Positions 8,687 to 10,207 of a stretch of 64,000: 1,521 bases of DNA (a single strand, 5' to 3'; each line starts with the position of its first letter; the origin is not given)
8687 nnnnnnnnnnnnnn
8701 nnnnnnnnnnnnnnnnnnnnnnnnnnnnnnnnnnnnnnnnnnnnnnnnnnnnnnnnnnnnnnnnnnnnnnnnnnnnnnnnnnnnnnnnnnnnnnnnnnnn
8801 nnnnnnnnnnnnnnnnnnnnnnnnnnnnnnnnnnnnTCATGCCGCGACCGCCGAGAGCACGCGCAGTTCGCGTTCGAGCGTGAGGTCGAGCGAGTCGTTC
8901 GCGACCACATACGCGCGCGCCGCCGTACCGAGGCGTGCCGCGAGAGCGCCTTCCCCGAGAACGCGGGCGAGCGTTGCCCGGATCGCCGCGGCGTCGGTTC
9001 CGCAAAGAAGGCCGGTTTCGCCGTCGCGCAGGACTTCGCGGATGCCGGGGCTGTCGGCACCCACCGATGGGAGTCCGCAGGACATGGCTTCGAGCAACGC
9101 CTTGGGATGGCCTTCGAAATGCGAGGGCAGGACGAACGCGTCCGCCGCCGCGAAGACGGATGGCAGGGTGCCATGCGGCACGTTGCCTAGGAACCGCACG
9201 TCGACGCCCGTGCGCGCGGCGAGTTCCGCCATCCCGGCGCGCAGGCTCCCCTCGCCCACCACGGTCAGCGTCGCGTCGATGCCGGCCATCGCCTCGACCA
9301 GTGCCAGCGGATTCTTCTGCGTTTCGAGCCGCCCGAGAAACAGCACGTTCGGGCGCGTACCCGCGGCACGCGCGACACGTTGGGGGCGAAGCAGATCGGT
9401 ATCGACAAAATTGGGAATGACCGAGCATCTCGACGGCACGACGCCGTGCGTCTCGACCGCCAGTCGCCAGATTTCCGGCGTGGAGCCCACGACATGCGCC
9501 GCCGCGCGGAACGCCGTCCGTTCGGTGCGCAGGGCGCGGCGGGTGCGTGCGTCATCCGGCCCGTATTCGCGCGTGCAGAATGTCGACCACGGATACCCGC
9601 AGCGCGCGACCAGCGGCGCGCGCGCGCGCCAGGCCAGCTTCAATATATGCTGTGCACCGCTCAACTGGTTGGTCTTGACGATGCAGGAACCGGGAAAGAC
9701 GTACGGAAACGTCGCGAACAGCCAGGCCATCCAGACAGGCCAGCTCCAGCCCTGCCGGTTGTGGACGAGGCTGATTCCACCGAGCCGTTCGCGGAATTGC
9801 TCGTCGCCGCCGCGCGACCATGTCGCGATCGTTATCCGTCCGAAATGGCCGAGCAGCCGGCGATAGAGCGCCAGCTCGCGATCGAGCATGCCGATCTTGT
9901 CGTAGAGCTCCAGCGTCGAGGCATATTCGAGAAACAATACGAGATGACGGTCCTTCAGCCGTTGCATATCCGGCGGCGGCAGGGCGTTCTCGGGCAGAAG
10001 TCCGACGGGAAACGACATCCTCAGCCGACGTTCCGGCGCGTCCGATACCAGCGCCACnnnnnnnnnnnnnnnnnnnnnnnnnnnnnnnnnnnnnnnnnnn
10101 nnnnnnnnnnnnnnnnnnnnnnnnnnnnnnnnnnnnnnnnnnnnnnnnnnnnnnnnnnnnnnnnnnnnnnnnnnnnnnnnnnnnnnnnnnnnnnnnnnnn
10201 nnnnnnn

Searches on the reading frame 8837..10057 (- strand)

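Call 10: search_protein_families(library=pfam, proteins=[window:8837-10057:-], max_evalue=0.001)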
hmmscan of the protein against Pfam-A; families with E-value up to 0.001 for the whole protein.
window:8837-10057:- (406 aa): 5 families
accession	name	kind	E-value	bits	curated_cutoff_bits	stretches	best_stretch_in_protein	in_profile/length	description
PF00534.26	Glycos_transf_1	-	1.6e-31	109.6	26.4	1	231-381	11-170/172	Glycosyl transferases group 1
PF13692.12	Glyco_trans_1_4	-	1.9e-28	100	27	1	235-367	1-140/142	Glycosyl transferases group 1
PF13524.12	Glyco_trans_1_2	-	1.8e-07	31.6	25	1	254-387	6-132/144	Glycosyl transferase-like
PF20706.3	GT4-conflict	-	1.7e-06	27.7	26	1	171-346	132-323/385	Family 4 Glycosyltransferase in conflict systems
PF13439.12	Glyco_transf_4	-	2.8e-06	27.9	28.5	1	141-221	91-169/170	Glycosyltransferase Family 4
